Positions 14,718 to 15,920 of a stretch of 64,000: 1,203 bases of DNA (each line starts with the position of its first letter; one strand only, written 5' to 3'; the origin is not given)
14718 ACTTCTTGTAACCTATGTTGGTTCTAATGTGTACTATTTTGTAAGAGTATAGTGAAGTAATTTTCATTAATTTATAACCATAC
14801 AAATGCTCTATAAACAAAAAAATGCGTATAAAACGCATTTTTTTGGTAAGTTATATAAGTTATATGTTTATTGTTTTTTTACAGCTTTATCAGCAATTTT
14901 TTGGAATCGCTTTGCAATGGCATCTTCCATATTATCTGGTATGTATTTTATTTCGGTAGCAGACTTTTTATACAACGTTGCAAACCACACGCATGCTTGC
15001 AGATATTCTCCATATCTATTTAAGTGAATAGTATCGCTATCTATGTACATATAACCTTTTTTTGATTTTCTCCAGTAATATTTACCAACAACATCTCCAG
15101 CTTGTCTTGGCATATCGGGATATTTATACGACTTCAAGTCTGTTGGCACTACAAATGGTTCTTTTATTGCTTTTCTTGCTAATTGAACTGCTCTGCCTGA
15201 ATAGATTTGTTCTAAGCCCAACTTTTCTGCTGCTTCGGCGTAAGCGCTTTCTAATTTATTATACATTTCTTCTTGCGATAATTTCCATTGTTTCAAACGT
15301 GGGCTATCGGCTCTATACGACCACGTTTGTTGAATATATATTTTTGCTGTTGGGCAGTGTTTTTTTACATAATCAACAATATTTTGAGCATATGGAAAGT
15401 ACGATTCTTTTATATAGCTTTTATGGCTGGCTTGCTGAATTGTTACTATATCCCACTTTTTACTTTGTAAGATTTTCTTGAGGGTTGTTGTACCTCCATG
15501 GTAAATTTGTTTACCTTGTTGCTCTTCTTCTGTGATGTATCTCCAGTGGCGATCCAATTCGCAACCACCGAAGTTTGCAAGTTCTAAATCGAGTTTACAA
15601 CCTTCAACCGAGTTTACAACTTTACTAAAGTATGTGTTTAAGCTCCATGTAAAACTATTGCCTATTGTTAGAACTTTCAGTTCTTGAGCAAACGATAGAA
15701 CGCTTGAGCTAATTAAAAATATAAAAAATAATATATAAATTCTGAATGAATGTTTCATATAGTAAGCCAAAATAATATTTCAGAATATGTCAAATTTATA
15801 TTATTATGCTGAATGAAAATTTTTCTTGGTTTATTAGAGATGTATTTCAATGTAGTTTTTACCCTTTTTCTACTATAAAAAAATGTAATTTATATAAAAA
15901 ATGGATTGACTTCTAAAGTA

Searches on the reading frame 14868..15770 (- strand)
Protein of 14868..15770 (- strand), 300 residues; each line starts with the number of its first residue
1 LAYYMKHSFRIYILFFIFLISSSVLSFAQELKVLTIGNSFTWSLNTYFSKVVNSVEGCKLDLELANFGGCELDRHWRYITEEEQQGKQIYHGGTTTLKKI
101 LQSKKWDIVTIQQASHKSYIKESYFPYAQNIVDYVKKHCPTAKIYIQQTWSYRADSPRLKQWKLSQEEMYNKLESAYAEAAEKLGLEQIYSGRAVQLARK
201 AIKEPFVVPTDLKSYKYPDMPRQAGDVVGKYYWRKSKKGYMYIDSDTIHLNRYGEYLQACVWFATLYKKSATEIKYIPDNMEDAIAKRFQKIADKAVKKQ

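Call 12: search_protein_families(library=pfam, proteins=[window:14868-15770:-])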
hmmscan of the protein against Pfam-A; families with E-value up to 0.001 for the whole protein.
window:14868-15770:- (300 aa): 1 family
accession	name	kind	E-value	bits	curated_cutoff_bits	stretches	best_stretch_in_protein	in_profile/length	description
PF16227.11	DUF4886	-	1.2e-39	136.2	26.7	2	32-201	1-182/242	Domain of unknown function (DUF4886)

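Call 72: find_encoding_contigs(protein=window:14871-15770:-, flank=10000, max_places=8)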
Protein window:14871-15770:- (300 aa): no gene with exactly this product is on record in the collection.

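Call 73: find_encoding_contigs(protein=window:14871-15758:-, flank=10000, max_places=8)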
Protein window:14871-15758:- (296 aa): 16 contigs read that carry it; 8 places shown.
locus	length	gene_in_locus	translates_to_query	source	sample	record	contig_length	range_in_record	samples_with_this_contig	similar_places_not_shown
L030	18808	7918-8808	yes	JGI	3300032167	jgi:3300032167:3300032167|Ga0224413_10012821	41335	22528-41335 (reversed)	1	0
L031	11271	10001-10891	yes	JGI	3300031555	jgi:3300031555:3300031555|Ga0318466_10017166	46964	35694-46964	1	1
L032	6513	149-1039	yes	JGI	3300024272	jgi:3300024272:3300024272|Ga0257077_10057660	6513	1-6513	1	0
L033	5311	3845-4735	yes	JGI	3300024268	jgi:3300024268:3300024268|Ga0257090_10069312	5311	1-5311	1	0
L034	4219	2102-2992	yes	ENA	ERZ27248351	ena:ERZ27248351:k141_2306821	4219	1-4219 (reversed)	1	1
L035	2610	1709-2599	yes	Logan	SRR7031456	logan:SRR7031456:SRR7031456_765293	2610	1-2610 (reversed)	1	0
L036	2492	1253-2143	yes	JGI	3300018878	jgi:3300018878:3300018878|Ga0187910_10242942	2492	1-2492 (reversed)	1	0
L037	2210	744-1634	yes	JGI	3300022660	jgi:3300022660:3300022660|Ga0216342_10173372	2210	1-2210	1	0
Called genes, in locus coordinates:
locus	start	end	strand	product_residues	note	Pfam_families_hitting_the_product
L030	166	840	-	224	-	-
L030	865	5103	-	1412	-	PF18582:HZS_alpha, PF03781:FGE-sulfatase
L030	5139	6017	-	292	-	PF01791:DeoC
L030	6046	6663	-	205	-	PF02734:Dak2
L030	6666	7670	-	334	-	PF02733:Dak1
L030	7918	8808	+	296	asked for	PF16227:DUF4886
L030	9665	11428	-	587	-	-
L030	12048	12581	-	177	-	-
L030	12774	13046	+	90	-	PF02129:Peptidase_S15 (weak)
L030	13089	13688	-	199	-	PF09997:DUF2238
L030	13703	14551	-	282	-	PF13385:Laminin_G_3 (faint)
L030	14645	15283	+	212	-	PF00702:Hydrolase, PF03767:Acid_phosphat_B (faint), PF12710:HAD, PF13419:HAD_2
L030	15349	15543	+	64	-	-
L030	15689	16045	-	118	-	PF01245:Ribosomal_L19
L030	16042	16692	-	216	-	PF01746:tRNA_m1G_MT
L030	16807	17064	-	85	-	PF00886:Ribosomal_S16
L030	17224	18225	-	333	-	PF00682:HMGL-like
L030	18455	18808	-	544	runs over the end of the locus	PF02638:GHL10 (weak)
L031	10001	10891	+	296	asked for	PF16227:DUF4886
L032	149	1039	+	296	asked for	PF16227:DUF4886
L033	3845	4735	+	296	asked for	PF16227:DUF4886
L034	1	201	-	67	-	?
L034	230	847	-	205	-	PF02734:Dak2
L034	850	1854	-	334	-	PF02733:Dak1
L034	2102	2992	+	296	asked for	PF16227:DUF4886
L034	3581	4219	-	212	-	?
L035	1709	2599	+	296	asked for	PF16227:DUF4886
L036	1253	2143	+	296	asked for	PF16227:DUF4886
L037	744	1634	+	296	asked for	PF16227:DUF4886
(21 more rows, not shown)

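Call 80: search_protein_families(library=pfam, proteins=[L030:9665-11428:-, L030:12048-12581:-, L034:3581-4219:-], max_evalue=0.0001)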
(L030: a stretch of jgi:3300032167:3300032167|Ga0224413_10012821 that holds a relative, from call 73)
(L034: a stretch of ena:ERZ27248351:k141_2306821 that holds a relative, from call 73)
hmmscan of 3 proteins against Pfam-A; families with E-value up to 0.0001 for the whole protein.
L030:9665-11428:- (587 aa): 0 families

L030:12048-12581:- (177 aa): 3 families
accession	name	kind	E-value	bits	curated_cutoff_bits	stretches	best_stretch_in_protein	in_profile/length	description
PF08238.18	Sel1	-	1.8e-38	130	30.7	3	37-70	3-36/36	Sel1 repeat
PF13432.12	TPR_16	-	1.4e-05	25.9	32.7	0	54-104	12-60/65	Tetratricopeptide repeat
PF23310.1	TPR_27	-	7.2e-05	22.9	27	0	90-122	44-76/110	Plant tetratrico peptide repeats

L034:3581-4219:- (212 aa): 1 family
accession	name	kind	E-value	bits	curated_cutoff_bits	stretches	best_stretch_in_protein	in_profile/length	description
PF12637.14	TSCPD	-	2.7e-08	34.4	22.8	1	15-117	7-86/88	TSCPD domain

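Call 90: find_homologous_proteins(query=L030:15692-16045:-, max_evalue=1e-40)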
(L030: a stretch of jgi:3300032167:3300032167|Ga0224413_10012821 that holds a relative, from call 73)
Query L030:15692-16045:- (118 aa): 3083 proteins with E <= 1e-40 among 8000 candidates; the best 120 are listed.
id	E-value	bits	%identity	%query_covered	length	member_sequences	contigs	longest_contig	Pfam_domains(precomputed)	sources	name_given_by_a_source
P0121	5.7e-67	240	97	100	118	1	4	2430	PF01245.27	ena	-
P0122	1.3e-66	239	97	100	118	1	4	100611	PF01245.27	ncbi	-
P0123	1.8e-66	239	96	100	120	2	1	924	PF01245.27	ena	-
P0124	1.9e-66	239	96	100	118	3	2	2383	PF01245.27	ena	-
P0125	3.5e-66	238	96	100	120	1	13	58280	PF01245.27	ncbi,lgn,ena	-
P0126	3.9e-66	238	94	100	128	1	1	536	PF01245.27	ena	-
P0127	1.0e-65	236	96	100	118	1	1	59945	PF01245.27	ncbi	-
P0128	3.0e-65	235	92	100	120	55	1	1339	PF01245.27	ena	-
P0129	5.8e-65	234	92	100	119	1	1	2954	PF01245.27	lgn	-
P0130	7.0e-65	234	94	100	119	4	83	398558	PF01245.27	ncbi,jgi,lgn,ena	-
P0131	4.6e-64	231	91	99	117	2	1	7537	PF01245.27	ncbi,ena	-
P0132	5.1e-64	231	93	100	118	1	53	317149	PF01245.27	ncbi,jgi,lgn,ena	jgi:ribosomal protein L19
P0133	7.2e-64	230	92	100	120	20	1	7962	PF01245.27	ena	-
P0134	8.9e-64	230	92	100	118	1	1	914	PF01245.27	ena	-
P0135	1.2e-63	230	92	100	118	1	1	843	PF01245.27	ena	-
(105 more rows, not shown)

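Call 91: find_encoding_contigs(protein=P0130, flank=10000, max_places=10)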
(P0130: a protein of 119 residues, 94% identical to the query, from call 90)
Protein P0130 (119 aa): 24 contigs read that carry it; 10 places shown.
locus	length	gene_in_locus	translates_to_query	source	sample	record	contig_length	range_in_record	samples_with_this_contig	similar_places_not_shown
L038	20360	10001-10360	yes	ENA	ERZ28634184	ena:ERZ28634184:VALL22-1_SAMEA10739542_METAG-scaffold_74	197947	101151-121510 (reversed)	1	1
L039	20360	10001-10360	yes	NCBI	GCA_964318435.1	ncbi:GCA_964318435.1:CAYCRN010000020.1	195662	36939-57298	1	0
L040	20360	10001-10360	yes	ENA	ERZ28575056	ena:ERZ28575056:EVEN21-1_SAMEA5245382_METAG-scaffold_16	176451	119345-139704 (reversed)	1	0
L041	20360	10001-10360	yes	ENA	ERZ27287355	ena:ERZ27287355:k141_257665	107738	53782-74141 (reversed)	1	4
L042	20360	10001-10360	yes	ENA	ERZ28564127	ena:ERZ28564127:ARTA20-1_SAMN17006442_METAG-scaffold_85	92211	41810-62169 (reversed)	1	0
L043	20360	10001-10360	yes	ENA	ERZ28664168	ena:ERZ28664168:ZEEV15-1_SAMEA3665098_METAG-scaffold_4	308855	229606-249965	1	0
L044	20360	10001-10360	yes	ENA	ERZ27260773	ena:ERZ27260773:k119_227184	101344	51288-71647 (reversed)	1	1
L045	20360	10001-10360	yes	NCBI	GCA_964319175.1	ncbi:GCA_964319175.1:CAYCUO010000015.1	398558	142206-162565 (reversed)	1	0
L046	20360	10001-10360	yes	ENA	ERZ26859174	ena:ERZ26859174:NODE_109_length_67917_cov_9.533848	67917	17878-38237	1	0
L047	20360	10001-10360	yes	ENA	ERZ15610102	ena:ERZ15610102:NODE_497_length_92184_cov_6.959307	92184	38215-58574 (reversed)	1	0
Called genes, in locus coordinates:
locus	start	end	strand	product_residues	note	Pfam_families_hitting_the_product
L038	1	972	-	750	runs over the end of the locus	PF03632:Glyco_hydro_65m, PF22124:Glyco_hydro_95_cat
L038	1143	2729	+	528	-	PF00331:Glyco_hydro_10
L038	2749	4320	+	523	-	PF00331:Glyco_hydro_10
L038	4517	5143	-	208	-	PF02698:DUF218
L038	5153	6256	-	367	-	-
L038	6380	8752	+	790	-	PF08531:Bac_rhamnosid_N, PF05592:Bac_rhamnosid (weak), PF17389:Bac_rhamnosid6H, PF17390:Bac_rhamnosid_C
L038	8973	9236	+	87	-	PF00886:Ribosomal_S16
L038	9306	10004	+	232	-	PF01746:tRNA_m1G_MT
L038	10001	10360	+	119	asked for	PF01245:Ribosomal_L19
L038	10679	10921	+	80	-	-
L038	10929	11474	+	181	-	-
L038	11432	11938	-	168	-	-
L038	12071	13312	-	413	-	PF00109:ketoacyl-synt, PF02801:Ketoacyl-synt_C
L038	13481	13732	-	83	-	PF00550:PP-binding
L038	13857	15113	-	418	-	PF03349:Toluene_X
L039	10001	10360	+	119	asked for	PF01245:Ribosomal_L19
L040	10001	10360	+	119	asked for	PF01245:Ribosomal_L19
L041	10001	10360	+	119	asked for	PF01245:Ribosomal_L19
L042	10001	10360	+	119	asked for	PF01245:Ribosomal_L19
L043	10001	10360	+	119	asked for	PF01245:Ribosomal_L19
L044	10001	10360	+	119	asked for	PF01245:Ribosomal_L19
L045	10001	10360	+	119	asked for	PF01245:Ribosomal_L19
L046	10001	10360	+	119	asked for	PF01245:Ribosomal_L19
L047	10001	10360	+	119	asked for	PF01245:Ribosomal_L19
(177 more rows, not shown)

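Call 92: find_encoding_contigs(protein=P0125, flank=10000, max_places=10)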
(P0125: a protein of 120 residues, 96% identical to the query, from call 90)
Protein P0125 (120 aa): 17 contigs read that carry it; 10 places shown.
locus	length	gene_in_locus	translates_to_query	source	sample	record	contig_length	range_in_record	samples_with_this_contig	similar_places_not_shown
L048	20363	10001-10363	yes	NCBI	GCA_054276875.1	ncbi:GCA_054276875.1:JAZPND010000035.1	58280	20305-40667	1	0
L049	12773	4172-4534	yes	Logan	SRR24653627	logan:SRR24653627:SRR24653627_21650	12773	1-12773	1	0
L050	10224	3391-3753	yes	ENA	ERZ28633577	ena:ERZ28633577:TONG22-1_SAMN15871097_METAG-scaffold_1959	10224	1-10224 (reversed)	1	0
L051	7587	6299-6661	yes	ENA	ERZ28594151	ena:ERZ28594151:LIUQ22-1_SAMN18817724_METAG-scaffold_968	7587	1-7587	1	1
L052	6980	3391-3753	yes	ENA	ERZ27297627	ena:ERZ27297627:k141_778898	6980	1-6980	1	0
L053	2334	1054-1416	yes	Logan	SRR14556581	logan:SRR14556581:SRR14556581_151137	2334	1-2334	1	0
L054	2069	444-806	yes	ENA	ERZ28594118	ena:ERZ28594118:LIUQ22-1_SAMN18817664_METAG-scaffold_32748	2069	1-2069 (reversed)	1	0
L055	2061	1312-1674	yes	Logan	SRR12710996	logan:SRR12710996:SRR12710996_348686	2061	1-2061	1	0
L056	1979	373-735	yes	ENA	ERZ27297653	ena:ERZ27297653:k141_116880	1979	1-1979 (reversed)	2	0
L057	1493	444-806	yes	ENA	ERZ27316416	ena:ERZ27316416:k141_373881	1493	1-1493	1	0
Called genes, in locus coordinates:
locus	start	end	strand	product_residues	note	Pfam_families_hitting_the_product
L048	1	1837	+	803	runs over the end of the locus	PF00109:ketoacyl-synt, PF08545:ACP_syn_III (weak), PF02801:Ketoacyl-synt_C, PF00109:ketoacyl-synt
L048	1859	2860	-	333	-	PF00195:Chal_sti_synt_N (weak), PF08545:ACP_syn_III, PF08541:ACP_syn_III_C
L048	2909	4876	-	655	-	PF11308:Glyco_hydro_129, PF18952:DUF5696 (weak)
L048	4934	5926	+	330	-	PF01116:F_bP_aldolase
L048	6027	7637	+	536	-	-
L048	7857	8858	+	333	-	PF00682:HMGL-like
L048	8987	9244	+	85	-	PF00886:Ribosomal_S16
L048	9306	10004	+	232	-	PF01746:tRNA_m1G_MT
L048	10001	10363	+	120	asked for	PF01245:Ribosomal_L19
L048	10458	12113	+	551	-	PF01368:DHH, PF00571:CBS (weak), PF07085:DRTGG, PF02833:DHHA2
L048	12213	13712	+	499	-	-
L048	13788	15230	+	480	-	PF26410:GH5_mannosidase (weak)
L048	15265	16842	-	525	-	-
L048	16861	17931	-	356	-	PF04055:Radical_SAM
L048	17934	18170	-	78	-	-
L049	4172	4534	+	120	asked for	PF01245:Ribosomal_L19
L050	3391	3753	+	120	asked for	PF01245:Ribosomal_L19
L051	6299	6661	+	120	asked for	PF01245:Ribosomal_L19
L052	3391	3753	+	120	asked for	PF01245:Ribosomal_L19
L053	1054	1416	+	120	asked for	PF01245:Ribosomal_L19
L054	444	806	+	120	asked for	PF01245:Ribosomal_L19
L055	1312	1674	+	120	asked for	PF01245:Ribosomal_L19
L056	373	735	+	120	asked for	PF01245:Ribosomal_L19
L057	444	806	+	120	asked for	PF01245:Ribosomal_L19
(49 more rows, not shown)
